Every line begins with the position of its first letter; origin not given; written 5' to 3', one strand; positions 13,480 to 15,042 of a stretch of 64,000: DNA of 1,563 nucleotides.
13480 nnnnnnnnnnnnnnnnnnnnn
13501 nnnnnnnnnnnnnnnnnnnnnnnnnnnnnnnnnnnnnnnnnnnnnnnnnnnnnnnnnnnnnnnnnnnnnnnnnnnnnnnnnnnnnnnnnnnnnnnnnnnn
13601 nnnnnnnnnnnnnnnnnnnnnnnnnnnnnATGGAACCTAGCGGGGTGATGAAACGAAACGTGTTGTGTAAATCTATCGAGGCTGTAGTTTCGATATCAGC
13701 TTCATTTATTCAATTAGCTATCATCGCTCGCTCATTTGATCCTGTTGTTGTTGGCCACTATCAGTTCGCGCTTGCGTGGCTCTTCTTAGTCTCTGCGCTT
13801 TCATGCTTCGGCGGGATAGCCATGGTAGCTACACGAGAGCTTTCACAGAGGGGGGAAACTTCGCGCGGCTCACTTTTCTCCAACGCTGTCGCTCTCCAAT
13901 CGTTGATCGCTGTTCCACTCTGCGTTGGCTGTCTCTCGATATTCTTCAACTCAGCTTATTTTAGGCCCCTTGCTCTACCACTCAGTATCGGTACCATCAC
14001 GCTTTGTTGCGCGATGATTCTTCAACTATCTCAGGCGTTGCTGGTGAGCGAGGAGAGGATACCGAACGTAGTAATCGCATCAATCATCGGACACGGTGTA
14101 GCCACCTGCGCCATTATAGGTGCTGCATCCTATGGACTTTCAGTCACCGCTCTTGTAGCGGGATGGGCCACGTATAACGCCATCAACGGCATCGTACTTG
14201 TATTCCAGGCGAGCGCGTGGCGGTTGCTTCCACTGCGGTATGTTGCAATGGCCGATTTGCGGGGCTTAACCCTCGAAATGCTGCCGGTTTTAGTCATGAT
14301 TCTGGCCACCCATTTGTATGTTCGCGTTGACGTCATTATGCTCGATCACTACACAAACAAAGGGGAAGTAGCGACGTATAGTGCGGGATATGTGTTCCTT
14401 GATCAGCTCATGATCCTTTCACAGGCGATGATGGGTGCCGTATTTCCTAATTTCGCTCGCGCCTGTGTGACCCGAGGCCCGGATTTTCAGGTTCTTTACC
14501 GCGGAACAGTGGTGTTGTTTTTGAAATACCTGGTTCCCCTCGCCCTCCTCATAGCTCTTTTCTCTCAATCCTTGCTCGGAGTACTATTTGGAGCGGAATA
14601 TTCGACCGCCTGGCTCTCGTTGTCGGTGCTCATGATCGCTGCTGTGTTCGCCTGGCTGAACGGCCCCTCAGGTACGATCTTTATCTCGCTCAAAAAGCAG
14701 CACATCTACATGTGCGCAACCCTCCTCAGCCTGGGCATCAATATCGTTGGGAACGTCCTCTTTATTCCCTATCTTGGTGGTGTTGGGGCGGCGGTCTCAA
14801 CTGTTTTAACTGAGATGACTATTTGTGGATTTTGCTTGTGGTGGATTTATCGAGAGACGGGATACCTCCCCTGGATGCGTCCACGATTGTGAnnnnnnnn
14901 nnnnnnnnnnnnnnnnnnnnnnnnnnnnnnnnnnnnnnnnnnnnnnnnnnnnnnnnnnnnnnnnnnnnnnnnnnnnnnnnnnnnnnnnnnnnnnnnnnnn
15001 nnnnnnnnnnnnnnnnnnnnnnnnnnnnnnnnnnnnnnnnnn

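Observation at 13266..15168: Second MITE-like family (R2, about 130 bp) in direct orientation brackets a Wzx-type flippase gene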

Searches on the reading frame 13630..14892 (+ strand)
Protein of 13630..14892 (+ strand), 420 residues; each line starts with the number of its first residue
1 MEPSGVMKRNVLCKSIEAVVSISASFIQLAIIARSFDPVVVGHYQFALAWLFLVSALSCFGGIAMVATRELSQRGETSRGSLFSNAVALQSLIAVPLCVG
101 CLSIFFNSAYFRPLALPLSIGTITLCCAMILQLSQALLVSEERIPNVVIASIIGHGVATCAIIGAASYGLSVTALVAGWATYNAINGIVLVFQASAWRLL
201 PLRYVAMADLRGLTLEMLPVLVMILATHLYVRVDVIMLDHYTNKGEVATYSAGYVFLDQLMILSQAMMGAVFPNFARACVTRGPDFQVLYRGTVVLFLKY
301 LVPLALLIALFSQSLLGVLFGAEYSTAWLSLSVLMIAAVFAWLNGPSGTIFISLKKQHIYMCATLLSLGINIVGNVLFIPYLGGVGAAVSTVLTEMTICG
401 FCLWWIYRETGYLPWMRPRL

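Call 12: search_protein_families(library=pfam, proteins=[window:13630-14892:+])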
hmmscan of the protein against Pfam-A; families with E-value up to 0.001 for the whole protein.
window:13630-14892:+ (420 aa): 3 families
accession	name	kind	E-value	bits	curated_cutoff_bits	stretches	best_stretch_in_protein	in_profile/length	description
PF01943.22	Polysacc_synt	-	3.4e-15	56.7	28.2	1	10-277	4-272/274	Polysaccharide biosynthesis protein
PF13440.11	Polysacc_synt_3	-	3.7e-09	36.7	23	1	34-326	4-290/293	Polysaccharide biosynthesis protein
PF03023.19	MurJ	-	5.9e-06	25.6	27.4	1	149-413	139-406/451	Lipid II flippase MurJ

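Call 14: find_encoding_contigs(protein=window:13630-14892:+, flank=10000, max_places=10)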
Protein window:13630-14892:+ (420 aa): 5 contigs read that carry it; 3 places shown.
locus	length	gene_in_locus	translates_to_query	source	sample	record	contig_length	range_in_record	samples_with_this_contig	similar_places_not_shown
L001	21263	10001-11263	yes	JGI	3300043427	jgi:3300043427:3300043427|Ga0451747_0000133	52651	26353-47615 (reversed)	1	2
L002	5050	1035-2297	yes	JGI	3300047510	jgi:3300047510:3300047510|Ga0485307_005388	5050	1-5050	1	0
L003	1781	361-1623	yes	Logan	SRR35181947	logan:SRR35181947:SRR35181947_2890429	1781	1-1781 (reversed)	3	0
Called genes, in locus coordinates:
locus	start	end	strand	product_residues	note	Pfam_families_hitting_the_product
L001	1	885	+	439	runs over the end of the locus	-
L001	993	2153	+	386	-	PF00155:Aminotran_1_2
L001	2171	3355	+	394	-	PF10084:DUF2322, PF00132:Hexapep (faint), PF14602:Hexapep_2 (faint)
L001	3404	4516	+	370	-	PF01546:Peptidase_M20, PF07687:M20_dimer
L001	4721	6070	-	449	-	PF06537:DHOR, PF00034:Cytochrom_C (faint), PF13442:Cytochrome_CBB3 (faint), PF06537:DHOR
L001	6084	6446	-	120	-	-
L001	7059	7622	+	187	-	PF04366:Ysc84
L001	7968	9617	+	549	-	PF01266:DAO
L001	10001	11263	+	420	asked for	PF01943:Polysacc_synt, PF13440:Polysacc_synt_3, PF03023:MurJ (weak)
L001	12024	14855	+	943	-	-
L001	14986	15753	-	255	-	-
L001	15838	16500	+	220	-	-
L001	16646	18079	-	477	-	PF13230:GATase_4 (weak), PF13522:GATase_6, PF13537:GATase_7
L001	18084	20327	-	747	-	PF18072:FGAR-AT_linker, PF00586:AIRS, PF02769:AIRS_C, PF00586:AIRS, PF02769:AIRS_C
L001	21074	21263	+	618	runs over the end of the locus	PF08298:AAA_PrkA, PF06798:PrkA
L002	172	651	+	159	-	-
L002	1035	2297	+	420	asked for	PF01943:Polysacc_synt, PF13440:Polysacc_synt_3, PF03023:MurJ (weak)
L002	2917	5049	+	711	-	?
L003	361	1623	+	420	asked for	PF01943:Polysacc_synt, PF13440:Polysacc_synt_3, PF03023:MurJ (weak)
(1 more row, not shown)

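Call 24: find_homologous_proteins(query=window:13630-14892:+, max_evalue=1e-20)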
Query window:13630-14892:+ (420 aa): 36 proteins with E <= 1e-20 among 8000 candidates.
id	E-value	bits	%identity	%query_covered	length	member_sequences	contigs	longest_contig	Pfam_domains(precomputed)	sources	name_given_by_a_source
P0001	1.6e-221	754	96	88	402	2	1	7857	PF01943.23,PF13440.12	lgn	-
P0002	9.6e-194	662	74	98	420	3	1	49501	PF01943.23,PF03023.20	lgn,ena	-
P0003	4.8e-191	653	71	100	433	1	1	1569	PF01943.23,PF13440.12,PF03023.20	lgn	-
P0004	3.6e-173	594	67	98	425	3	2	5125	PF01943.23,PF13440.12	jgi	jgi:O-antigen/teichoic acid export membrane protein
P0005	9.0e-171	586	66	99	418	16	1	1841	PF01943.23,PF13440.12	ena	-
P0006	2.0e-169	582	65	99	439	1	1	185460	PF01943.23,PF13440.12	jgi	-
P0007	1.2e-165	570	64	98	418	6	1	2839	PF01943.23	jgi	jgi:O-antigen/teichoic acid export membrane protein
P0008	7.1e-164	564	65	98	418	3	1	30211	PF01943.23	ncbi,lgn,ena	-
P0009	4.0e-162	558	64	98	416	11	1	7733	PF01943.23,PF13440.12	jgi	jgi:PST family polysaccharide transporter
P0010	2.6e-161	555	62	98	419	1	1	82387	PF01943.23,PF13440.12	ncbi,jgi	jgi:O-antigen/teichoic acid export membrane protein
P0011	6.8e-159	547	64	98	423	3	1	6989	PF01943.23,PF13440.12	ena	-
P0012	3.8e-158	545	63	98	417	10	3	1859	PF01943.23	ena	-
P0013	1.8e-156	539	63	98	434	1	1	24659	PF01943.23,PF13440.12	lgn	-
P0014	2.8e-155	535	62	98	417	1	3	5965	PF01943.23,PF13440.12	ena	-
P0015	2.9e-154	532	63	98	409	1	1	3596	PF01943.23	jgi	jgi:O-antigen/teichoic acid export membrane protein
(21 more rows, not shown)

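Call 25: find_encoding_contigs(protein=P0001, flank=8000, max_places=3)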
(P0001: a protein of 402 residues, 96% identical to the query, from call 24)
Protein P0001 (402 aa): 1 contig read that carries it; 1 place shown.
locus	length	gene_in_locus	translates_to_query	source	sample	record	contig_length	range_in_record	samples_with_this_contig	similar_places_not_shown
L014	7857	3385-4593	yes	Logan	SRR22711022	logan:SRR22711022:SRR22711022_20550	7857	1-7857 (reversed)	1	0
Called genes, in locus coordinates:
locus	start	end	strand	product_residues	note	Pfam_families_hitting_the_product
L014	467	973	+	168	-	PF04366:Ysc84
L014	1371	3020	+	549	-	PF01266:DAO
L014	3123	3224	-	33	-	-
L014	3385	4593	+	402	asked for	PF01943:Polysacc_synt, PF13440:Polysacc_synt_3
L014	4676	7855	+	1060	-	?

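Call 26: find_encoding_contigs(protein=P0002, flank=8000, max_places=3)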
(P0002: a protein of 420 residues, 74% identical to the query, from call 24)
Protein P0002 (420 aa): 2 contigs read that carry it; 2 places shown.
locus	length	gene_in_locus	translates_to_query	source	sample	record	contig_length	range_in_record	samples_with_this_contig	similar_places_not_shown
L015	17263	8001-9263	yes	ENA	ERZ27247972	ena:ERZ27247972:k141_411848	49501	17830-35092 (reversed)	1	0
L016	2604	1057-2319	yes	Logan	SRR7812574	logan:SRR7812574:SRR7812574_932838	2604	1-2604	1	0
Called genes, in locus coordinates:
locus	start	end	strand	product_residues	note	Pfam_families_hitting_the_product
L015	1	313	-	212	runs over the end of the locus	-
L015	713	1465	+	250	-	PF01036:Bac_rhodopsin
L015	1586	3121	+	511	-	PF01266:DAO (faint), PF01593:Amino_oxidase, PF07992:Pyr_redox_2 (faint), PF13450:NAD_binding_8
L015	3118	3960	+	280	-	PF00494:SQS_PSY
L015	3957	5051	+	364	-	PF05834:Lycopene_cycl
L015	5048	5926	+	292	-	PF15461:BCD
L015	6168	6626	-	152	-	-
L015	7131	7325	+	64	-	-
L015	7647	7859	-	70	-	-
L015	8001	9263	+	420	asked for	PF01943:Polysacc_synt, PF03023:MurJ (weak)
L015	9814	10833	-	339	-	PF02481:DNA_processg_A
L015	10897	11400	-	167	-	PF03703:bPH_2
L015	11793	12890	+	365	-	-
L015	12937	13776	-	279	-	-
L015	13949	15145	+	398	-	PF00962:A_deaminase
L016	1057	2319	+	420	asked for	PF01943:Polysacc_synt, PF03023:MurJ (weak)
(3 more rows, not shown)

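Call 27: find_encoding_contigs(protein=P0006, flank=8000, max_places=3)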
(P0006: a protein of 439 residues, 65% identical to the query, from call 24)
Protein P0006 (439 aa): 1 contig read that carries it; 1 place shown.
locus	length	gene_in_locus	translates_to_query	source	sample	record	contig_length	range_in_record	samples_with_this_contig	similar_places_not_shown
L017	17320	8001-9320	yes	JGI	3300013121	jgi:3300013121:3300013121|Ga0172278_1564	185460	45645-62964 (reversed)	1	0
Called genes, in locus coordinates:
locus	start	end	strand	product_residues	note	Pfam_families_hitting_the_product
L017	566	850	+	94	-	-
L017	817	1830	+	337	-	-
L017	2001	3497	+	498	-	PF00154:RecA_N (faint), PF03796:DnaB_C (faint), PF05625:PAXNEB (faint), PF06745:ATPase, PF08423:Rad51 (faint), PF13481:AAA_25, PF06745:ATPase, PF23442:DUF7125, +9 more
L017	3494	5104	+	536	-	PF00512:HisKA, PF02518:HATPase_c, PF00072:Response_reg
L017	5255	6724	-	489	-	-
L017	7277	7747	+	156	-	PF13175:AAA_15 (weak), PF13476:AAA_23, PF02463:SMC_N, PF13555:AAA_29 (weak), PF13304:AAA_21 (weak)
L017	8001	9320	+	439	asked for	PF01943:Polysacc_synt, PF13440:Polysacc_synt_3 (weak)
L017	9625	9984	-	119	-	PF07237:DUF1428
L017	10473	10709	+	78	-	PF01541:GIY-YIG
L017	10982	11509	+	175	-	PF13420:Acetyltransf_4 (weak), PF00583:Acetyltransf_1, PF13673:Acetyltransf_10 (weak), PF13508:Acetyltransf_7 (weak), PF14542:Acetyltransf_CG (faint)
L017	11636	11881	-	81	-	PF01541:GIY-YIG, PF10544:T5orf172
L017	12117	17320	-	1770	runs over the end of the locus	PF13191:AAA_16 (faint), PF20703:nSTAND1 (weak)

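Call 48: search_protein_families(library=ncbifam, proteins=[window:13630-14892:+], max_evalue=0.1)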
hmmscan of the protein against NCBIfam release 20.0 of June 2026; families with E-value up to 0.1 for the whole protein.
window:13630-14892:+ (420 aa): 1 family
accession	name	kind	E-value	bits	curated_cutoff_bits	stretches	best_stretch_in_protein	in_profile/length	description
NF058658.1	Oglyco_Wzx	exception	5e-05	22.5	720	1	82-404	85-398/478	O-glycosylation flippase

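Call 60: list_cluster_members(proteins=[P0037, window:13630-14892:+])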
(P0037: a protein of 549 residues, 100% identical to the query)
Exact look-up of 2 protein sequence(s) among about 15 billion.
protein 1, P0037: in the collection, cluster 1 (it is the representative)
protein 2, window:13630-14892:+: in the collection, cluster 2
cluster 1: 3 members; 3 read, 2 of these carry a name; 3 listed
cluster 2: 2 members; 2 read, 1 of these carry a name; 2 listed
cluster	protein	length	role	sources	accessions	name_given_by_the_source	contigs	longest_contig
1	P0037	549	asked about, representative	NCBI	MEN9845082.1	MAG: hypothetical protein RIS36_229 [Pseudomonadota bacterium]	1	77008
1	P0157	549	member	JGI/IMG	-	glycerol-3-phosphate dehydrogenase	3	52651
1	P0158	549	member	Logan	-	-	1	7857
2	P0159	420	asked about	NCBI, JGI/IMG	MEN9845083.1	MAG: hypothetical protein RIS36_230 [Pseudomonadota bacterium] | PST family polysaccharide transporter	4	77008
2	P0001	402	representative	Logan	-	-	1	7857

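Call 68: search_solved_structures(query=window:13630-14892:+, max_evalue=0.01)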
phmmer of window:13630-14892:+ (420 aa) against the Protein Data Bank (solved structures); distinct sequences matched with E-value up to 0.01: 0.
